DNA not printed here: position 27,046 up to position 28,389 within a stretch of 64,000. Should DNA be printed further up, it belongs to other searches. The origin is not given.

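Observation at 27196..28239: Self-contained 'partner-switching' architecture: wHTH + SpoIIAB-like GHKL ATPase + STAS-like domain in one polypeptide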

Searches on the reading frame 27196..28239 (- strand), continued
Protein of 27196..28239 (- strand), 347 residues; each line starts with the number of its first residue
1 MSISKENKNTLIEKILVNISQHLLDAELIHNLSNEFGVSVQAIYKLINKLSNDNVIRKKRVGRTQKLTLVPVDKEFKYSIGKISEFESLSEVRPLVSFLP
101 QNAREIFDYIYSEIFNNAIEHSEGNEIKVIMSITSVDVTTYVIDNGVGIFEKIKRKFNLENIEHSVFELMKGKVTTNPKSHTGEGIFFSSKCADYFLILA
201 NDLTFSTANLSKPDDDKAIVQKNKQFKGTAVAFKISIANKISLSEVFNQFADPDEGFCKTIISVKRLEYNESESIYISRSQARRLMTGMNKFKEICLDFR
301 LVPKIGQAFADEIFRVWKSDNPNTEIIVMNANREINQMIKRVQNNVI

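Call 18: find_encoding_contigs(protein=P0007, flank=6000, max_places=2)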
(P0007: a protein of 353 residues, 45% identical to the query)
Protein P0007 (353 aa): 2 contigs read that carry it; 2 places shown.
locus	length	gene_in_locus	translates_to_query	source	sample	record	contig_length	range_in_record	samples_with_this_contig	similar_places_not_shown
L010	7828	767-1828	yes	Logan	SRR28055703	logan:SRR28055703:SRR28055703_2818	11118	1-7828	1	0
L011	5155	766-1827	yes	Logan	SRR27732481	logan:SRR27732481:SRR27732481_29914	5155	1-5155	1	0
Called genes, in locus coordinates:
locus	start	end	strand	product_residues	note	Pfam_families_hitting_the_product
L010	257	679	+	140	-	-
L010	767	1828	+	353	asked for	PF01978:TrmB (faint), PF02518:HATPase_c (weak), PF14213:DUF4325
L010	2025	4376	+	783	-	-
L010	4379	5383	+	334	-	PF01795:Methyltransf_5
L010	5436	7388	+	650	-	PF00270:DEAD (faint), PF04851:ResIII, PF17757:UvrB_inter, PF27431:UvrB_3rd, PF00271:Helicase_C, PF12344:UvrB, PF02151:UVR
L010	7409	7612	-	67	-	PF13560:HTH_31 (weak), PF12844:HTH_19, PF13443:HTH_26 (weak), PF01381:HTH_3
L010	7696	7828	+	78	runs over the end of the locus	-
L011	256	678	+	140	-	-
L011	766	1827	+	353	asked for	PF01978:TrmB (faint), PF02518:HATPase_c (weak), PF14213:DUF4325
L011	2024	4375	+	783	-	-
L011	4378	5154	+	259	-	?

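Call 24: search_protein_families(library=phrogs, proteins=[window:27196-28239:-], max_evalue=0.01)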
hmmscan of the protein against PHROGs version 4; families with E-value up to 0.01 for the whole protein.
window:27196-28239:- (347 aa): 1 family
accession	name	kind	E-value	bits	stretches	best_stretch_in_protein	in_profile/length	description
phrog_3364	-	unknown function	5.9e-10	40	1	97-241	139-293/304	-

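Call 28: find_related_loci(query=A1, collection=genome_contigs, flank=8000)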
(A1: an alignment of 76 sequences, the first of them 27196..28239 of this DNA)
Query A1 (347 aa) in genome_contigs; peptide patterns used: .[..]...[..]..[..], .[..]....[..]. (x = any residue, [..] = any of these).
600 stretches matched a pattern (row limit reached: there are more); 568 encode a relative of the query (tblastn E <= 1e-3); the best 80 are kept; 80 distinct loci.
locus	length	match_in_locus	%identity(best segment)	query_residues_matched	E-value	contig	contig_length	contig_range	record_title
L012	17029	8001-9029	38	4-344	1e-73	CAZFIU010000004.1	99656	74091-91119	MAG TPA_asm: uncultured Syntrophobacterales bacterium isolate SRP109090_co2_231 genome assembly, contig: NODE_191_length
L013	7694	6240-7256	40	1-344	2e-73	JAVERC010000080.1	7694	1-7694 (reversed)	MAG: Desulforegulaceae bacterium isolate BF1_10 scaffold_13575_c1_biofilm_2017, whole genome shotgun sequence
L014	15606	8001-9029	38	1-342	1e-71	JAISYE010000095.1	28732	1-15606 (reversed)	MAG: Clostridiales bacterium isolate Nc350_bin216 k119_546056, whole genome shotgun sequence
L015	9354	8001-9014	39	1-343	4e-69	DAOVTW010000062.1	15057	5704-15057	MAG TPA_asm: Desulfobacteraceae bacterium isolate CSMAG_1663 CSMAG_1663_k141_5778341_length_15057_cov_19.0360, whole gen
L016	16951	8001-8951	41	15-344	8e-68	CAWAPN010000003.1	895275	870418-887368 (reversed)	MAG: Candidatus Acidoferrales bacterium isolate MFD04463.bin.1.172 genome assembly, contig: contig_15854, whole genome s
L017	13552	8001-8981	41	15-344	1e-66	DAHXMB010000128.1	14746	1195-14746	MAG TPA_asm: Candidatus Acididesulfobacter sp. isolate clean1611 k141_315790, whole genome shotgun sequence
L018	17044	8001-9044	34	1-346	9e-67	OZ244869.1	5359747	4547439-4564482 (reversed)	MAG: uncultured Candidatus Binatia bacterium isolate 4a3a7036-e571-4a1a-a60d-b403d30aaf4e genome assembly, chromosome: 1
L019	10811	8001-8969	40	15-341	3e-66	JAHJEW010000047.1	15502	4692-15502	MAG: Patescibacteria group bacterium isolate Modern_marine_glass_biofilm.mb.143 Modern_marine_gla.mb.143_k141_248553, wh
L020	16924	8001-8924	38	33-342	3e-66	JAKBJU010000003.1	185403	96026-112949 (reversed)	MAG: Proteobacteria bacterium isolate DS3.bin61 NODE_9_length_185403_cov_7.780959, whole genome shotgun sequence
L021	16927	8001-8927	38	34-343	5e-66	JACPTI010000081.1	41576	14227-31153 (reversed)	MAG: Acidobacteria bacterium isolate NC_groundwater_728_Ag_S-0.65um_67_11 S37_SO-6_scaffold_327567, whole genome shotgun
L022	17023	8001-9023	37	1-344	7e-66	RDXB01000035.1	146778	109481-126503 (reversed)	MAG: Oscillatoriales cyanobacterium isolate PH2015_14S_56_116 PH2015_14S_scaffold_26, whole genome shotgun sequence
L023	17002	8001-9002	36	5-343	1e-65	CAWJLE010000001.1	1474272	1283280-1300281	MAG: uncultured Chloroflexia bacterium isolate MFD02416.bin.2.92 genome assembly, contig: contig_60415, whole genome sho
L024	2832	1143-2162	36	4-342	7e-66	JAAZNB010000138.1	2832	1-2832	MAG: Chloroflexota bacterium isolate AS27yjCOA_123 14811_AS27, whole genome shotgun sequence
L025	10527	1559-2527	41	15-342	7e-65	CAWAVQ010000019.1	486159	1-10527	MAG: uncultured Chloroflexia bacterium isolate MFD05684.bin.2.178 genome assembly, contig: contig_29140, whole genome sh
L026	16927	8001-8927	38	33-344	1e-64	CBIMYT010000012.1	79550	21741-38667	MAG TPA_asm: uncultured Methylophilus sp. isolate SRR16817062_concoct_89 genome assembly, contig: ERZ27393189.115, whole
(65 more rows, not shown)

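Call 33: predict_structure(alignment_id=A1)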
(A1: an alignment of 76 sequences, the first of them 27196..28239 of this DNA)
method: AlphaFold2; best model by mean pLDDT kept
length: 347 residues; sequences in the alignment: 76
mean_pLDDT: 89.3   pTM: 0.85
mean pLDDT of the five models: 89.3, 88.0, 87.1, 86.6, 85.0
residues with pLDDT >= 90: 217; 70-90: 105; 50-70: 25; < 50: 0
segments of 3 or more residues with pLDDT < 50: none
pLDDT, mean of each block of 10 residues (from residue 1): 86 96 93 96 97 96 92 98 97 97 96 95 96 98 95 88 85 71 83 92 83 57 83 95 88 83 80 74 85 90 92 94 94 95 81
secondary structure, 60 per line:
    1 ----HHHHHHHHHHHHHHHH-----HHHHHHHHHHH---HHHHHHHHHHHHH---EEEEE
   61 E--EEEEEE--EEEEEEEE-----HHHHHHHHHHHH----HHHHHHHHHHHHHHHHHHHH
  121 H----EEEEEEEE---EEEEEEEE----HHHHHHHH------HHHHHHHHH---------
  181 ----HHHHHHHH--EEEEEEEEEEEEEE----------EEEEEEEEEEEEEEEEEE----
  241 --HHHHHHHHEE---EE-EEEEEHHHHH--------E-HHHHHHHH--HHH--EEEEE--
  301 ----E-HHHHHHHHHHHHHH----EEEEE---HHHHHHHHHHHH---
elements in order: H5-20 H26-36 H40-52 E56-61 E64-69 E72-79 H85-96 H101-121 E126-133 E137-144 H149-156 H163-171 H185-192 E195-208 E219-236 H243-250 E259-263 H264-268 H279-286 E294-298 H307-320 E325-329 H333-344

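Call 37: fold_search(model_id=the predicted structure, library=pdb)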
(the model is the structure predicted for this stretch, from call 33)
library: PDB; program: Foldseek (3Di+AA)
matches with E <= 10: 1213; with E <= 0.001: 10
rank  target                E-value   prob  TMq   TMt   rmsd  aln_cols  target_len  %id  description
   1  1til_E                1.7e-06  1.00  0.34  0.80   4.4       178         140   20  Crystal Structures of the ADP and ATP bound forms of the Bacillus Anti-sigma factor SpoIIAB in complex with the Anti-a (released 2004-06-15)
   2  1l0o_A                1.7e-06  1.00  0.33  0.77   4.5       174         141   21  Crystal Structure of the Bacillus stearothermophilus Anti-Sigma Factor SpoIIAB with the Sporulation Sigma Factor Sigma (released 2002-04-03)
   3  1tid_A                3.3e-06  1.00  0.33  0.80   2.8       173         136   18  Crystal Structures of the ADP and ATP bound forms of the Bacillus Anti-sigma factor SpoIIAB in complex with the Anti-a (released 2004-06-15)
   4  1th8_A                5.6e-06  1.00  0.31  0.77   4.6       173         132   18  Crystal Structures of the ADP and ATP bound forms of the Bacillus Anti-sigma factor SpoIIAB in complex with the Anti-a (released 2004-06-15)
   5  1tid_C                9.0e-06  1.00  0.33  0.80   4.4       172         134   20  Crystal Structures of the ADP and ATP bound forms of the Bacillus Anti-sigma factor SpoIIAB in complex with the Anti-a (released 2004-06-15)
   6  9qih_B                9.1e-05  1.00  0.31  0.36  11.7       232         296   13  Structure of response regulator LvrC from Leptospira (released 2026-03-25)
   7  1thn_A                1.0e-04  1.00  0.32  0.78   4.5       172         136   21  Crystal Structures of the ADP and ATP bound forms of the Bacillus Anti-sigma factor SpoIIAB in complex with the Anti-a (released 2004-06-15)
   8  9qih_A                2.0e-04  1.00  0.31  0.36  11.6       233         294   13  Structure of response regulator LvrC from Leptospira (released 2026-03-25)
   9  9a68_B                7.3e-04  0.99  0.23  0.13   9.1       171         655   15  Integrative model of PARC-PARE by crosslinking MS and deep learning (released 2024-09-18)
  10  4gt8                  8.7e-04  1.00  0.20  0.48  11.1       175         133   15  Crystal Structure of the Catalytic and ATP-binding Domain from VraS in Complex with ADP (released 2013-08-28)
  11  4p7a                  1.2e-03  0.90  0.25  0.28  19.1       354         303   12  Crystal Structure of human MLH1 (released 2014-04-09)
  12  6m37_A                1.3e-03  1.00  0.20  0.58   1.9        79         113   16  The crystal structure of B. subtilis RsbV/RsbW complex in the hexagonal crystal form (released 2020-07-15)
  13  4hz5_B                1.3e-03  0.96  0.20  0.32   9.3       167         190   16  Pyrrolopyrimidine inhibitors of dna gyrase b and topoisomerase iv, part i: structure guided discovery and optimization (released 2013-02-13)
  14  7p2w                  1.5e-03  0.96  0.22  0.34  11.4       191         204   12  E.coli GyrB24 with inhibitor LMD92 (EBL2682) (released 2022-07-20)
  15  8ih8_D                1.6e-03  1.00  0.29  0.71   9.2       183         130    8  anti-sigmaF factor and Anti-sigmaF factor antagonist complex(usfx-RsfB) (released 2024-02-28)
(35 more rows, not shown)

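Call 44: search_dna_similar(query=window:27196-28239:-, collection=phages, mode=protein, max_rows=15)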
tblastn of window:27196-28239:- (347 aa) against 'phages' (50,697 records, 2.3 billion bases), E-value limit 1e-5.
No match.

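Call 45: search_dna_similar(query=window:27196-28239:-, collection=plasmids, mode=protein, max_rows=25)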
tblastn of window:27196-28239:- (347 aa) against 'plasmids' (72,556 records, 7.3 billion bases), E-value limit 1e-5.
No match.

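Call 73: search_protein_families(library=pfam, alignment_id=A3, max_evalue=0.00001)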
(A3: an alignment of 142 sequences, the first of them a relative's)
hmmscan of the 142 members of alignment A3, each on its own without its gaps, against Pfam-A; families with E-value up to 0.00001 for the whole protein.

A. member 1, L010:257-676:+ (140 aa): 0 families

B. families by the number of members that match (of 142 scanned): 151 families (the first 25 are shown)
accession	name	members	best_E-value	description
PF07690.21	MFS_1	2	1.3e-45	Major Facilitator Superfamily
PF25516.1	PTPase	2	3.3e-28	Phosphotyrosine protein phosphatase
PF22698.1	Semialdhyde_dhC_1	2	5.5e-26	Semialdehyde dehydrogenase, dimerisation domain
PF13411.12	MerR_1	2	6e-21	MerR HTH family regulatory protein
PF08241.18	Methyltransf_11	2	5e-20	Methyltransferase domain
PF13847.12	Methyltransf_31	2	1.4e-18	Methyltransferase domain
PF13649.12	Methyltransf_25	2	2.7e-18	Methyltransferase domain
PF02661.23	Fic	2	1.3e-16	Fic/DOC family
PF00589.27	Phage_integrase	2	3.2e-16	Phage integrase family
PF00376.29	MerR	2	4.3e-16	MerR family regulatory protein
PF04326.19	SLFN_AlbA_2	2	3.7e-15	Schlafen, AlbA_2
PF08242.18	Methyltransf_12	2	2.6e-13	Methyltransferase domain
PF13489.12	Methyltransf_23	2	3e-13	Methyltransferase domain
PF19568.5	Spore_III_AA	2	1.5e-11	Sporulation stage III, protein AA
PF01424.28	R3H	2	1.7e-09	R3H domain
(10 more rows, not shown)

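Call 74: search_protein_families(library=padloc, alignment_id=A3, max_evalue=0.00001)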
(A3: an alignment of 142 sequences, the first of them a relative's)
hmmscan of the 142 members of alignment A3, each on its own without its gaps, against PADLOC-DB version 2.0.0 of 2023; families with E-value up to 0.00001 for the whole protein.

A. member 1, L010:257-676:+ (140 aa): 0 families

B. families by the number of members that match (of 142 scanned): 78 families (the first 25 are shown)
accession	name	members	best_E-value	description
PDLC03963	SoFic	2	3.5e-40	-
PDLC04134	mad2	2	3.9e-24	mads_2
PDLC04836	PDC-S04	2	2.1e-13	-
PDLC04133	mad1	2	9.7e-12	mads_1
PDLC04966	PDC-S24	2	2.8e-11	-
PDLC04839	PDC-S04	2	4.9e-10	-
PDLC04840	PDC-S04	2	1.1e-09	-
PDLC04838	PDC-S04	2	4.6e-06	-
PDLC04024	PD-T4-10_B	1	5.7e-35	-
PDLC04943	PDC-S17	1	1.8e-34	-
PDLC04025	PD-T4-10_B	1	6.7e-21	-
PDLC00651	ZorB3|ZorB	1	4.9e-20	MotB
PDLC00608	ZorB1|ZorB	1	9.3e-20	MotB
PDLC00610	ZorB1|ZorB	1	2.4e-19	MotB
PDLC04026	PD-T4-10_B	1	1.4e-15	-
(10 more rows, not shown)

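Call 79: find_related_loci(query=A1, collection=viral_contigs, flank=6000)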
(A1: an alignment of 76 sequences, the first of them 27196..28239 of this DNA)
Query A1 (347 aa) in viral_contigs; peptide patterns used: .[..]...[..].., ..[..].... (x = any residue, [..] = any of these).
211 stretches matched a pattern; 58 encode a relative of the query (tblastn E <= 1e-3); 58 distinct loci.
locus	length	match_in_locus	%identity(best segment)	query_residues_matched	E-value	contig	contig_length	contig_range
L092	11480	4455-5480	37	1-344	2e-67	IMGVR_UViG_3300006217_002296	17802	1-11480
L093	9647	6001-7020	39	8-347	2e-66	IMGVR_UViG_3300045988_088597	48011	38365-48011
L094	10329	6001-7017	36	1-342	1e-63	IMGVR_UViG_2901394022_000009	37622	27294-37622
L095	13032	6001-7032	36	1-345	5e-62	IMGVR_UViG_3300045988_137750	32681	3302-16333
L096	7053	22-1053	36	1-345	5e-62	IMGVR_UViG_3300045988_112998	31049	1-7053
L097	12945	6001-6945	36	33-346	3e-61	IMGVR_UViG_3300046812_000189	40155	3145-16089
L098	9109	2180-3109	38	32-344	2e-61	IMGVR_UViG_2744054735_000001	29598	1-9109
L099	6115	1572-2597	38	1-346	2e-61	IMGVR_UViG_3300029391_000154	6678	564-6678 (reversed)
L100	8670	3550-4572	37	5-347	5e-61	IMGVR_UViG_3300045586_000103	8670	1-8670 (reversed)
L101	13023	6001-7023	36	1-344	1e-60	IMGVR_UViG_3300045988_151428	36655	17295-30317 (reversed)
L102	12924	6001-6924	38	32-342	2e-60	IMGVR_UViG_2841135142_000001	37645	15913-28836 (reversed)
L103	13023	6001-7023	35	1-344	5e-60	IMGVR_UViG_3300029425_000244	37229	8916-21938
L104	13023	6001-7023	35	1-344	5e-60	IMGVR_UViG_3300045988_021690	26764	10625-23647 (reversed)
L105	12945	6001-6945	37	33-345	2e-59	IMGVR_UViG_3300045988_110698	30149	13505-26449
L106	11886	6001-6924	37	32-341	2e-58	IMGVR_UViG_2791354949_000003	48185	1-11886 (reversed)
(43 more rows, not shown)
